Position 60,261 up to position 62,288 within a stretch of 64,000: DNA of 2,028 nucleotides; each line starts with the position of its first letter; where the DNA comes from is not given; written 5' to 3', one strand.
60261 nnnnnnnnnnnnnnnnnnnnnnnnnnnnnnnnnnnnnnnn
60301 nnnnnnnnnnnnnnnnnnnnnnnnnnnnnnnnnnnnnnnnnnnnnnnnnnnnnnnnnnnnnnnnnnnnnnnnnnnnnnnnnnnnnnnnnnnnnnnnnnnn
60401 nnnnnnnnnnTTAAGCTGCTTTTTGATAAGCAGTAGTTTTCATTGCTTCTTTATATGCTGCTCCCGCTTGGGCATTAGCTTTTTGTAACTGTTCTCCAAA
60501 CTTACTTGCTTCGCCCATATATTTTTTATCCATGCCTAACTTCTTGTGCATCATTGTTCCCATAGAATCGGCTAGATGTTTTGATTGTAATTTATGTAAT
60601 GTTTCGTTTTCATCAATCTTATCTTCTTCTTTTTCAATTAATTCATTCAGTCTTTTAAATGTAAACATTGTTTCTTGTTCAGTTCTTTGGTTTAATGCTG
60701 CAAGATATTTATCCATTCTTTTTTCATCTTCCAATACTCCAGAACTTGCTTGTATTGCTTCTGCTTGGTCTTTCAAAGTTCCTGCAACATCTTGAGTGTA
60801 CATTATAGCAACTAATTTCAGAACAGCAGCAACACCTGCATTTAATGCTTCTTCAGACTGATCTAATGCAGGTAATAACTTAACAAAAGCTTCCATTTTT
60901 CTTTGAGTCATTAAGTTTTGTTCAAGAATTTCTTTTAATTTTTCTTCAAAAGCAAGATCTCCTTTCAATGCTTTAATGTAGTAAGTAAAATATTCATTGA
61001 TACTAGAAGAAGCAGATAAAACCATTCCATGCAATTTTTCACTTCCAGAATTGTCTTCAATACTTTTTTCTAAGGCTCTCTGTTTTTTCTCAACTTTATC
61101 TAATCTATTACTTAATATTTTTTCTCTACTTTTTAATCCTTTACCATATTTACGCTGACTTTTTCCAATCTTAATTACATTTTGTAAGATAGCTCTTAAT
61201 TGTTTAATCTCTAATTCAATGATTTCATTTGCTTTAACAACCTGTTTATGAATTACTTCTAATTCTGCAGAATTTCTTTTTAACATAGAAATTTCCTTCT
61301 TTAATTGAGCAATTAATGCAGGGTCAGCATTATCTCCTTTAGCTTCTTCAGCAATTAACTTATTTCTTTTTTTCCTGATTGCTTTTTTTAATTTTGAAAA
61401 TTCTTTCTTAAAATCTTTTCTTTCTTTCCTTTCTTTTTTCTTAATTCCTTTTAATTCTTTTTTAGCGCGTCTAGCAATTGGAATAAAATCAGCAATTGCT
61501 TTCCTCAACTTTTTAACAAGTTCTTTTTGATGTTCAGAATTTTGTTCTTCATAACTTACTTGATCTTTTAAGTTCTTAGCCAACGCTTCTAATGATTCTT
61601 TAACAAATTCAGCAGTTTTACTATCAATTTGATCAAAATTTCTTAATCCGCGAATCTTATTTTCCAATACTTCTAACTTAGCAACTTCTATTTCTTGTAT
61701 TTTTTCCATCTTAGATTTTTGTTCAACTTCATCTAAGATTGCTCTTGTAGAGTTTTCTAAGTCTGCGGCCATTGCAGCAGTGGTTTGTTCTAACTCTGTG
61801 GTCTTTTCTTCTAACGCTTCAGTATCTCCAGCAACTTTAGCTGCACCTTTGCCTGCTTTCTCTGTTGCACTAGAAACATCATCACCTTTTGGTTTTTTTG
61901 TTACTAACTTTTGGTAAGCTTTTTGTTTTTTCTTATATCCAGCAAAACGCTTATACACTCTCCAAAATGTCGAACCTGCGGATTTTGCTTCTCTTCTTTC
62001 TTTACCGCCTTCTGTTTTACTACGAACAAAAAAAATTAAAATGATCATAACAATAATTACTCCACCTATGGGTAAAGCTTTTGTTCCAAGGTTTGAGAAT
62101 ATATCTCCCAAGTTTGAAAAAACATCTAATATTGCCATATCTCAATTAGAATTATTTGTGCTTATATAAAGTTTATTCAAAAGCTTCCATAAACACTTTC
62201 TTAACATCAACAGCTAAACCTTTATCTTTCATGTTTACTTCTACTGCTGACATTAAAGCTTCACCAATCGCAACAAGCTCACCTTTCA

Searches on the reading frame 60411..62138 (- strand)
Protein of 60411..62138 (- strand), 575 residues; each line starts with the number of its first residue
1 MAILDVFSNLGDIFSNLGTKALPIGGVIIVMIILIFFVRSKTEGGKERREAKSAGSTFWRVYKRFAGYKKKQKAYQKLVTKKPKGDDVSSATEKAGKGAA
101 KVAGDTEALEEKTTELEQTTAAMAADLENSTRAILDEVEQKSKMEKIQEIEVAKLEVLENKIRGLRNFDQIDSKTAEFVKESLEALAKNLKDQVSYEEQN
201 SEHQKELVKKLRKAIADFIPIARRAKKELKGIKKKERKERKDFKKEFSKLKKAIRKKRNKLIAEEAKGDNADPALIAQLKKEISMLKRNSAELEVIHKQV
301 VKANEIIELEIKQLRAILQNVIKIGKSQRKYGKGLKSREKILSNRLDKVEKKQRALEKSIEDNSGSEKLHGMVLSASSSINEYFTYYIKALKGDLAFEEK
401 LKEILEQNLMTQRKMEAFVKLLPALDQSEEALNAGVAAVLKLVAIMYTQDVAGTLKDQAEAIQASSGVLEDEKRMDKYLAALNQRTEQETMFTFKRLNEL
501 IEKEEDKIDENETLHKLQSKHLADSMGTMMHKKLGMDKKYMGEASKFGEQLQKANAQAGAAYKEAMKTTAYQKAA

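Call 3: search_protein_families(library=pfam, proteins=[window:60411-62138:-], max_evalue=0.1)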
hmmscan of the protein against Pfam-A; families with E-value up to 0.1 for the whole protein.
window:60411-62138:- (575 aa): 2 families
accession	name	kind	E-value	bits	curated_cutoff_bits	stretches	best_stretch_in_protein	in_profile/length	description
PF21835.1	YIEGIA_cap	-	0.0017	18.4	24.1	1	102-135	23-56/58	Capping complex subunit for YIEGIA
PF25600.1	TRIM_CC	-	0.012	15.9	30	1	225-298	11-88/142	TRIM protein coiled-coil region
